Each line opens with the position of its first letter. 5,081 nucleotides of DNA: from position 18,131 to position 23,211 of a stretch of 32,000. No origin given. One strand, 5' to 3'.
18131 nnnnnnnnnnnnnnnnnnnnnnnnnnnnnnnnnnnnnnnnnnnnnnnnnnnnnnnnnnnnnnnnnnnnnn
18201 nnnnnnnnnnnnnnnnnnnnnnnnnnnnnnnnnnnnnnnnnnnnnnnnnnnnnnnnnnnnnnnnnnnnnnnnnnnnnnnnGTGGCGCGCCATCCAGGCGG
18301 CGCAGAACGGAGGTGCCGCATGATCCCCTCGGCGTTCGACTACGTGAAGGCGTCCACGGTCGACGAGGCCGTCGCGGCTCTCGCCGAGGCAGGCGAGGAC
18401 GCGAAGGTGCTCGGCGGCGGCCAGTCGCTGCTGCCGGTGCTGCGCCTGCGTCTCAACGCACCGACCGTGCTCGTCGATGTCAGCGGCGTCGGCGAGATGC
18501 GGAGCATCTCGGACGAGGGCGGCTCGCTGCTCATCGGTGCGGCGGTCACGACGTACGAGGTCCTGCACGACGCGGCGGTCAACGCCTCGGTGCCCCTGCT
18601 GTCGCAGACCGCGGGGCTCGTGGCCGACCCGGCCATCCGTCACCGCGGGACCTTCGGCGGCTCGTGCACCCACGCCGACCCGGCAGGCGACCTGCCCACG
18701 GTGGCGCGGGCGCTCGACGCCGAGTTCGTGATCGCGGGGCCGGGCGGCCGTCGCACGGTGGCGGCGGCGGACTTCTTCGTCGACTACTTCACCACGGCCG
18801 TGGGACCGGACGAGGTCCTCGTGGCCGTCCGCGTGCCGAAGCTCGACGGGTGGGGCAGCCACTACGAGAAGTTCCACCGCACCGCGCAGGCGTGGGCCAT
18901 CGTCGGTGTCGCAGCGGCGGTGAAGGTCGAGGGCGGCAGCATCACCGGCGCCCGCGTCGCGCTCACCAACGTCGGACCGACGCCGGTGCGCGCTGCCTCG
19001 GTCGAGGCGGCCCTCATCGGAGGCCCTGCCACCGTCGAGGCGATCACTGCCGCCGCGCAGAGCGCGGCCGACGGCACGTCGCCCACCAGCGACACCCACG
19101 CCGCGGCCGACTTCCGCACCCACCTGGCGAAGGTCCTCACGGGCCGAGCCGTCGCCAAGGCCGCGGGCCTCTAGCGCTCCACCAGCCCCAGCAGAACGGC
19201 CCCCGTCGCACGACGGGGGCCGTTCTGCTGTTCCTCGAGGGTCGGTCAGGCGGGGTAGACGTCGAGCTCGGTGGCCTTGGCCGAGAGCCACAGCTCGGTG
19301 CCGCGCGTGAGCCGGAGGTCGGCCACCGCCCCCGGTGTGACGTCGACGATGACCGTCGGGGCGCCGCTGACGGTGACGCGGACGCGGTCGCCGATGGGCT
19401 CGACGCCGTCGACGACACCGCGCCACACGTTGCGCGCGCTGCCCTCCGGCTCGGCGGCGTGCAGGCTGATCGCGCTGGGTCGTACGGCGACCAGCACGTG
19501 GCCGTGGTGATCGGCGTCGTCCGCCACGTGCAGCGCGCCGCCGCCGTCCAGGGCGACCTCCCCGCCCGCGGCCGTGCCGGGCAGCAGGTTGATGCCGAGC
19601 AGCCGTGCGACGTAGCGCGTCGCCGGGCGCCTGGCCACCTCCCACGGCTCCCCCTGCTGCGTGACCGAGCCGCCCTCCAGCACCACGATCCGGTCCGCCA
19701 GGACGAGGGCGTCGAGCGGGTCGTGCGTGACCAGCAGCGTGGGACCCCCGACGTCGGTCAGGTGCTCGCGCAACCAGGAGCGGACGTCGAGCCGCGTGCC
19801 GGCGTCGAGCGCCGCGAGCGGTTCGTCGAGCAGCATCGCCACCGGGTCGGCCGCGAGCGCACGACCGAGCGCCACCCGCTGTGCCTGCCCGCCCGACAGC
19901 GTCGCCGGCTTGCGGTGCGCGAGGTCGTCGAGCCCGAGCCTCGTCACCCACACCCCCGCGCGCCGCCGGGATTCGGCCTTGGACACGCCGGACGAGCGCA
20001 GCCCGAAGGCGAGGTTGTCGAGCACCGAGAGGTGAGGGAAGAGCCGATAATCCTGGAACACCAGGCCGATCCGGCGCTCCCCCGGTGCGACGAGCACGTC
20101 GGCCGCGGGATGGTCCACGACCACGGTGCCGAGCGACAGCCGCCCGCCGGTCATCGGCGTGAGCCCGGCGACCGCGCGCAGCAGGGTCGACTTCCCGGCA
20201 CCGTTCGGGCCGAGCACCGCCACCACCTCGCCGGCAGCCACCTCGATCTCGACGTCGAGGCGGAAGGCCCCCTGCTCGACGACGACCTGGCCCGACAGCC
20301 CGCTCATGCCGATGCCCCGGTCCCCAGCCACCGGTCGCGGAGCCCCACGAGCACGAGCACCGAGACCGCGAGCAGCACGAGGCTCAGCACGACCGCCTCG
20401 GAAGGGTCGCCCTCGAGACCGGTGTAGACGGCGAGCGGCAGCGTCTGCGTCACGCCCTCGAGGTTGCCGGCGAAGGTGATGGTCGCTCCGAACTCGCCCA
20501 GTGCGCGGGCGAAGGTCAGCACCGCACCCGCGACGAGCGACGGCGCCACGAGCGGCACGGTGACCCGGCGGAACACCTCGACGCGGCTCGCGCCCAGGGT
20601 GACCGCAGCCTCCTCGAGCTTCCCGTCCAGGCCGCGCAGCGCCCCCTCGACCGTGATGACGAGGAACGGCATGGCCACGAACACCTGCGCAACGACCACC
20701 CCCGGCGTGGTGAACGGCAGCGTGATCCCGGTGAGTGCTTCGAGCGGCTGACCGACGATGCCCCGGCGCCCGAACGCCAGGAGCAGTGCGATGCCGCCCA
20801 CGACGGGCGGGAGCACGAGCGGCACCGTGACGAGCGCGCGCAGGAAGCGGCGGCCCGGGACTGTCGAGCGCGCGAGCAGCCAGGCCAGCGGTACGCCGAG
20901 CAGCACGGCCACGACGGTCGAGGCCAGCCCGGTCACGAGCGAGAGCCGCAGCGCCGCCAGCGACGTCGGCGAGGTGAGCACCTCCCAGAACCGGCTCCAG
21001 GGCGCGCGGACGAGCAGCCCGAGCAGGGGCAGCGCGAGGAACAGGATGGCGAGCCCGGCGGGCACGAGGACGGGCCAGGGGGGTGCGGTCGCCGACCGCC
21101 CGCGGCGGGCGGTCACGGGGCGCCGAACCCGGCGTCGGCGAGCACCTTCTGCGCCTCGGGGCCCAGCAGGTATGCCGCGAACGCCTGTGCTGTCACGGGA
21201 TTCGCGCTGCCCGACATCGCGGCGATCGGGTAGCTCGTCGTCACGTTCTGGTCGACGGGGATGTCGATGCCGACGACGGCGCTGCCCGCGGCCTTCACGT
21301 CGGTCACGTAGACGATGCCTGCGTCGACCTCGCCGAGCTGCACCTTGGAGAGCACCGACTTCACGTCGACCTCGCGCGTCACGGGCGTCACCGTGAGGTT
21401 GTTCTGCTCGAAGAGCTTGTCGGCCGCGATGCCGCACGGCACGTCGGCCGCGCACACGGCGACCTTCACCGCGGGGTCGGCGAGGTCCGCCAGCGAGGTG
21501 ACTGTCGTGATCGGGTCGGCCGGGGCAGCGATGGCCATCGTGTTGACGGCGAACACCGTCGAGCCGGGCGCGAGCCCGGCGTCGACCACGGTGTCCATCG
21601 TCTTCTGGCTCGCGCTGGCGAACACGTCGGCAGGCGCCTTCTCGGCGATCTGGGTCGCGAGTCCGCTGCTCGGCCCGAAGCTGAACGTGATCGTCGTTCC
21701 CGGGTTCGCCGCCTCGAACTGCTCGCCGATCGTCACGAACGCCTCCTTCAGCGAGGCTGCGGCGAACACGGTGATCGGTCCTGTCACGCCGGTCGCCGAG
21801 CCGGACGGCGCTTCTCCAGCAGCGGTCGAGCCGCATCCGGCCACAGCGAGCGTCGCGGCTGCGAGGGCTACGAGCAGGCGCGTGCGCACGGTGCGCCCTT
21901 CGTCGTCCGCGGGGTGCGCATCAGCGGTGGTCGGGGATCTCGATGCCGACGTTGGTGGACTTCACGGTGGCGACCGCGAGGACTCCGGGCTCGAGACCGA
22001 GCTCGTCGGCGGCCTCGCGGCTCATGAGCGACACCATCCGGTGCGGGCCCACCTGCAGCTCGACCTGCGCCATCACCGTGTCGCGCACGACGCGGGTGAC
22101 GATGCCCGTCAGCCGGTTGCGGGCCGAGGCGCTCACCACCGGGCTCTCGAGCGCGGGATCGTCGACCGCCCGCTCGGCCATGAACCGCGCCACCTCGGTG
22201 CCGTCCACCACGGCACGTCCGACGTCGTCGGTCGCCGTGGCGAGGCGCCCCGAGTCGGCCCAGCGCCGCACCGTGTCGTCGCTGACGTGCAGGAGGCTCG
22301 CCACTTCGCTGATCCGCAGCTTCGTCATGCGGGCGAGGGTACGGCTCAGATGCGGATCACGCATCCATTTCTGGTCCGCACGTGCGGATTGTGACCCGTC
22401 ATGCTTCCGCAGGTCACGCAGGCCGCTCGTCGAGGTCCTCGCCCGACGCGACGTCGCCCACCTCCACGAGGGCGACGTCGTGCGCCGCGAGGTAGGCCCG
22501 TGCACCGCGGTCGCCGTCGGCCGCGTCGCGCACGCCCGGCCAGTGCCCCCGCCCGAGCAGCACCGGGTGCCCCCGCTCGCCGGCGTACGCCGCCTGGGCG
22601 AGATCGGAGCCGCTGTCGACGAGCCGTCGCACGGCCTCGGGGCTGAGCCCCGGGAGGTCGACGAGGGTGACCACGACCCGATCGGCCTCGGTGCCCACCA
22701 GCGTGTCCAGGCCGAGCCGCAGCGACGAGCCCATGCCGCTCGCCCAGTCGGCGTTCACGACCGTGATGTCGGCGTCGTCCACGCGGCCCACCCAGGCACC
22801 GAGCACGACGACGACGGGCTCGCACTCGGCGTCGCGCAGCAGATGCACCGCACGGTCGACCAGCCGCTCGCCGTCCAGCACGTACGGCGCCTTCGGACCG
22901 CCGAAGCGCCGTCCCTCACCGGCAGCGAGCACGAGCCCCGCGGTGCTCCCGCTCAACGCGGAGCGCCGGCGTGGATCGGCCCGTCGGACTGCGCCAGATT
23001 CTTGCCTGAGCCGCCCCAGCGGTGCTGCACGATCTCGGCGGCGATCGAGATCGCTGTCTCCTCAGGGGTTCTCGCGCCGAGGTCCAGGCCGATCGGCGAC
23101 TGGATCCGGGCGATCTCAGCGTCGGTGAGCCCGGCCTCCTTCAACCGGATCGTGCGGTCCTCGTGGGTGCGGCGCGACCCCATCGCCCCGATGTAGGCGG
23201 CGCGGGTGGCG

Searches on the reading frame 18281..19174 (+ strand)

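Call 86: search_protein_families(library=pfam, proteins=[window:18281-19174:+], max_evalue=0.001)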
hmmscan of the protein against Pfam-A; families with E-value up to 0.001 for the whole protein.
window:18281-19174:+ (297 aa): 2 families
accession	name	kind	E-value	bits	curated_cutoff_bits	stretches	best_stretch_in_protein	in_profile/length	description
PF00941.27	FAD_binding_5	-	8e-48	162.9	27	1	18-187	2-169/170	FAD binding domain in molybdopterin dehydrogenase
PF03450.22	CO_deh_flav_C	-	9.1e-26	90.4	25.5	1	194-293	2-101/102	CO dehydrogenase flavoprotein C-terminal domain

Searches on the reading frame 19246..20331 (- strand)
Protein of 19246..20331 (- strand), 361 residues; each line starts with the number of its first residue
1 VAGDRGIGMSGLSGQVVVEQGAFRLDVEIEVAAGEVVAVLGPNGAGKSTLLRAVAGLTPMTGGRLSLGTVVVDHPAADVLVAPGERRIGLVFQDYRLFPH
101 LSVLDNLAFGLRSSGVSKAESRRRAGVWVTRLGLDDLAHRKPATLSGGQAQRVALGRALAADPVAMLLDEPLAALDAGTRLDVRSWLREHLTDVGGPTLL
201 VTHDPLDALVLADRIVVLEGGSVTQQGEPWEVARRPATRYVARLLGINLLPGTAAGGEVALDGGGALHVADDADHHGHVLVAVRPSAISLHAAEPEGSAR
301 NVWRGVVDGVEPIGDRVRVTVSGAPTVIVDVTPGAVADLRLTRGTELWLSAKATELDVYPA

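Call 72: search_protein_families(library=pfam, proteins=[window:19246-20331:-], max_evalue=0.00001)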
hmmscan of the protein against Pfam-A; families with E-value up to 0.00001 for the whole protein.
window:19246-20331:- (361 aa): 3 families
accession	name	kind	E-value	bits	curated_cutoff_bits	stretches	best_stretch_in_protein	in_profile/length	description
PF00005.33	ABC_tran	-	4.4e-30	105.5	25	1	26-173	3-137/137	ABC transporter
PF03459.23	TOBE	-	3.5e-14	53.2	22.3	1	298-356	2-62/64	TOBE domain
PF08402.16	TOBE_2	-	4.3e-07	30.4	21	1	281-353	1-70/76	TOBE domain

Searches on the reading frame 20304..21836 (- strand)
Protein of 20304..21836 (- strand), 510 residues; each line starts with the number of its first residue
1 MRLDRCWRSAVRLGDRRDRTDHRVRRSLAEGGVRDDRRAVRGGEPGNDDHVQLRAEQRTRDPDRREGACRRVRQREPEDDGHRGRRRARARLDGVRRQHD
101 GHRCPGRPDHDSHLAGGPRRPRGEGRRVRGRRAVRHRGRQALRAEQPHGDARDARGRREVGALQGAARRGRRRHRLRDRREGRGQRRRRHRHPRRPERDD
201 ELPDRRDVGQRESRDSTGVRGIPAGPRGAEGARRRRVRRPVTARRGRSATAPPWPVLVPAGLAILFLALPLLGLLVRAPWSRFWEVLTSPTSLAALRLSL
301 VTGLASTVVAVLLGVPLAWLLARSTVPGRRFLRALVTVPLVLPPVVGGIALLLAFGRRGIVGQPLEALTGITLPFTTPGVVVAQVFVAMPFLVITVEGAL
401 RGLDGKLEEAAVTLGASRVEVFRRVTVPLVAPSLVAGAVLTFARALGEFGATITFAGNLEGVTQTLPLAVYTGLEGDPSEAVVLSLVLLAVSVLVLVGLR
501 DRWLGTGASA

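Call 86: search_protein_families(library=pfam, proteins=[window:20304-21836:-], max_evalue=0.001)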
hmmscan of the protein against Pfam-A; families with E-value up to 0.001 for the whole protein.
window:20304-21836:- (510 aa): 1 family
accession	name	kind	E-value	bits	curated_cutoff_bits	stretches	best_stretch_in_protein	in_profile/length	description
PF00528.27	BPD_transp_1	-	5.3e-17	62.6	26.4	1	314-498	1-176/184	Binding-protein-dependent transport system inner membrane component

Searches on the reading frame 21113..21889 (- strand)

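Call 72: search_protein_families(library=pfam, proteins=[window:21113-21889:-], max_evalue=0.00001)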
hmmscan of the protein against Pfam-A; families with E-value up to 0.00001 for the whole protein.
window:21113-21889:- (258 aa): 3 families
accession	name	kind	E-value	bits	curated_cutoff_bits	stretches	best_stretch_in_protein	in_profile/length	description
PF13531.11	SBP_bac_11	-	7.3e-47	160.5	25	1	39-255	1-226/227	Bacterial extracellular solute-binding protein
PF01547.30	SBP_bac_1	-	1e-21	78.7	26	1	44-248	1-307/307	Bacterial extracellular solute-binding protein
PF13416.11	SBP_bac_8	-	1.2e-06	28.9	27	0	191-252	193-254/279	Bacterial extracellular solute-binding protein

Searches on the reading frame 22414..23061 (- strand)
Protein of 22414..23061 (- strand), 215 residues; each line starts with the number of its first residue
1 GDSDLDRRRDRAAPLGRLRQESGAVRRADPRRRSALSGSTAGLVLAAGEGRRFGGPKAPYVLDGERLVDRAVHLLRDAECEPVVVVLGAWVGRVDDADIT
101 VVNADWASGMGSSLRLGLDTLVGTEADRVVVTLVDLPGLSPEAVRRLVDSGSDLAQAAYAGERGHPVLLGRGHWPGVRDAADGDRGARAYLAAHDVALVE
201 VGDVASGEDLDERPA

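Call 86: search_protein_families(library=pfam, proteins=[window:22414-23061:-], max_evalue=0.001)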
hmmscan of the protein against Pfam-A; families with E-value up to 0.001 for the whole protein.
window:22414-23061:- (215 aa): 1 family
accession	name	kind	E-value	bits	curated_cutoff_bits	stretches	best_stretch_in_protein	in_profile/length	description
PF12804.13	NTP_transf_3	-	1.8e-31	110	27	1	42-195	1-158/160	MobA-like NTP transferase domain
